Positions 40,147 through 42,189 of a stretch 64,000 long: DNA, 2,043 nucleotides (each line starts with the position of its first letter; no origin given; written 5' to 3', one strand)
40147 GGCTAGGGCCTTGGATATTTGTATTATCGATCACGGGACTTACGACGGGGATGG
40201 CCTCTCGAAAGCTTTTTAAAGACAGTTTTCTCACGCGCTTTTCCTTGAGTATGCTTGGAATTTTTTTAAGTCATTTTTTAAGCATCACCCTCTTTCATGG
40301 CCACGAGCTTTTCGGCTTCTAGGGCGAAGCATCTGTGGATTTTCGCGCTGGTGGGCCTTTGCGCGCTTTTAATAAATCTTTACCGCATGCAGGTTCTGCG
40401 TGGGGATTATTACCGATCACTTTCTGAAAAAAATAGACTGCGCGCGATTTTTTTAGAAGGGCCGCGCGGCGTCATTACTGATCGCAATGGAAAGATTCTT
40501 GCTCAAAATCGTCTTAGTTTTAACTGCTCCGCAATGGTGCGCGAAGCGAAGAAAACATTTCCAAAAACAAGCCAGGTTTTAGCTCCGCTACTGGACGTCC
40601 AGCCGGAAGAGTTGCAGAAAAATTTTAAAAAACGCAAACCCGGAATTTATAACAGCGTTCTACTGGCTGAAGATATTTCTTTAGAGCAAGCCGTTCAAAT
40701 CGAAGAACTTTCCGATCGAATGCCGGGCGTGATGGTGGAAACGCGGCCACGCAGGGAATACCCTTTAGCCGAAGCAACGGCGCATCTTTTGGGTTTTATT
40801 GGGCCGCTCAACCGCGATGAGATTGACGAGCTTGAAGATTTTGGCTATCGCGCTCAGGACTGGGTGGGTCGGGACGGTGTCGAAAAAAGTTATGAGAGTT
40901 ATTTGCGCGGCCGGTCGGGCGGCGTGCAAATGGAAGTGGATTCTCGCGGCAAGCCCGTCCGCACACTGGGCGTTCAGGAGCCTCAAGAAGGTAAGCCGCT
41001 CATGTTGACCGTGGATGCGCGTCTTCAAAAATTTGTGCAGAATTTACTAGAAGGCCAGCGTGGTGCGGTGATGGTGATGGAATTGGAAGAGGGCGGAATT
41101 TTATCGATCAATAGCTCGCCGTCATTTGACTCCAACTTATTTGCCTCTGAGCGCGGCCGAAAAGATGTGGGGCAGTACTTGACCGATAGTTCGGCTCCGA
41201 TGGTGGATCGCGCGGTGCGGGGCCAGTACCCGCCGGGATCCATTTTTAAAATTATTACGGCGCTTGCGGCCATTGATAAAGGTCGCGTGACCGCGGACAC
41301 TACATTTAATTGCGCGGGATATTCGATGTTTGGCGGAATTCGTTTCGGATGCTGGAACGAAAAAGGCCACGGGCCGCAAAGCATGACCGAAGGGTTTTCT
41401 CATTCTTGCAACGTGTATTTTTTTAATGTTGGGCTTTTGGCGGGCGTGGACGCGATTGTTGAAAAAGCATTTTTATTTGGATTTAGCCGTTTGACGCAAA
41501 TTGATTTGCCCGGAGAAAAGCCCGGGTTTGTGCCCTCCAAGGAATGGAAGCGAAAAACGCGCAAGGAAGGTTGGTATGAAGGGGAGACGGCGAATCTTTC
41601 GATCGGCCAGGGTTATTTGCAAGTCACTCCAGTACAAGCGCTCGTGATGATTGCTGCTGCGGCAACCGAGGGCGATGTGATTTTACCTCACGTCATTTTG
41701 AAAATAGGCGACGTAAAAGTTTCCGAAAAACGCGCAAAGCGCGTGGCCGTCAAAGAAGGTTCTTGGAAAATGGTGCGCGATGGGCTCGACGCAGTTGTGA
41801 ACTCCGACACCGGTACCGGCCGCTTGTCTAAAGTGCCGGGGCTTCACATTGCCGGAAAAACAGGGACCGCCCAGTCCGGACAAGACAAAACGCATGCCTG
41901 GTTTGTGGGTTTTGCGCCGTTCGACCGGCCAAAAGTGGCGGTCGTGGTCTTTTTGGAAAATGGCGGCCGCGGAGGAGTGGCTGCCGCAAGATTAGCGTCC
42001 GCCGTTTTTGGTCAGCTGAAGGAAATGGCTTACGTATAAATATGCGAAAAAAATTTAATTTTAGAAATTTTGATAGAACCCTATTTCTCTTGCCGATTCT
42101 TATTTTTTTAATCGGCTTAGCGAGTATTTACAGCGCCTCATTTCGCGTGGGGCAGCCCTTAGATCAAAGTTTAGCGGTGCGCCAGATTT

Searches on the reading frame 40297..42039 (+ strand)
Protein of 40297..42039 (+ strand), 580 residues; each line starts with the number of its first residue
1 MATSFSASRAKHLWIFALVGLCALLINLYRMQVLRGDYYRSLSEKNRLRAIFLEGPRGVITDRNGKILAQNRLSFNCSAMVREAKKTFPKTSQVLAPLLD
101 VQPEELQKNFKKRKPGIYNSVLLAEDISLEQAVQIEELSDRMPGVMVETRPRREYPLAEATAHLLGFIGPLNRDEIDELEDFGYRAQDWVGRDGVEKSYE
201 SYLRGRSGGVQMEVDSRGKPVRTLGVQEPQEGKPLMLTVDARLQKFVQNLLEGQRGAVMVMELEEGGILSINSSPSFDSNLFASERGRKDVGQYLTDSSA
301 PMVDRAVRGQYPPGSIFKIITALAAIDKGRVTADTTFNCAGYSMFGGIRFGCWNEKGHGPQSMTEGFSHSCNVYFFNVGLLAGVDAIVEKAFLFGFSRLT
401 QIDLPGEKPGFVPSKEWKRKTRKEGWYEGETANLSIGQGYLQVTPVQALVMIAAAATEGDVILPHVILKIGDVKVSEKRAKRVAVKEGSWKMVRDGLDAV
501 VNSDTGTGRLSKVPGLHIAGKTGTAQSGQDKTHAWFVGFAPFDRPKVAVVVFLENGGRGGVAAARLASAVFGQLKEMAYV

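Call 43: search_protein_families(library=phrogs, proteins=[window:40297-42039:+], max_evalue=0.00001)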
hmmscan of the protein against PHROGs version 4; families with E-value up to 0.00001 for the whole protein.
window:40297-42039:+ (580 aa): 0 families

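Call 45: search_protein_families(library=pfam, proteins=[window:40297-42039:+], max_evalue=0.00001)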
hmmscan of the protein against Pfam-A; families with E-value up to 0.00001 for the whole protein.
window:40297-42039:+ (580 aa): 2 families
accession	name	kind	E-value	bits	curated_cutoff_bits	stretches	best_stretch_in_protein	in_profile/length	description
PF00905.27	Transpeptidase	-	3.1e-66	224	22.1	1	256-570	1-297/299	Penicillin binding protein transpeptidase domain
PF03717.20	PBP_dimer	-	1.9e-42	146.1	24.4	1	54-223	3-178/180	Penicillin-binding Protein dimerisation domain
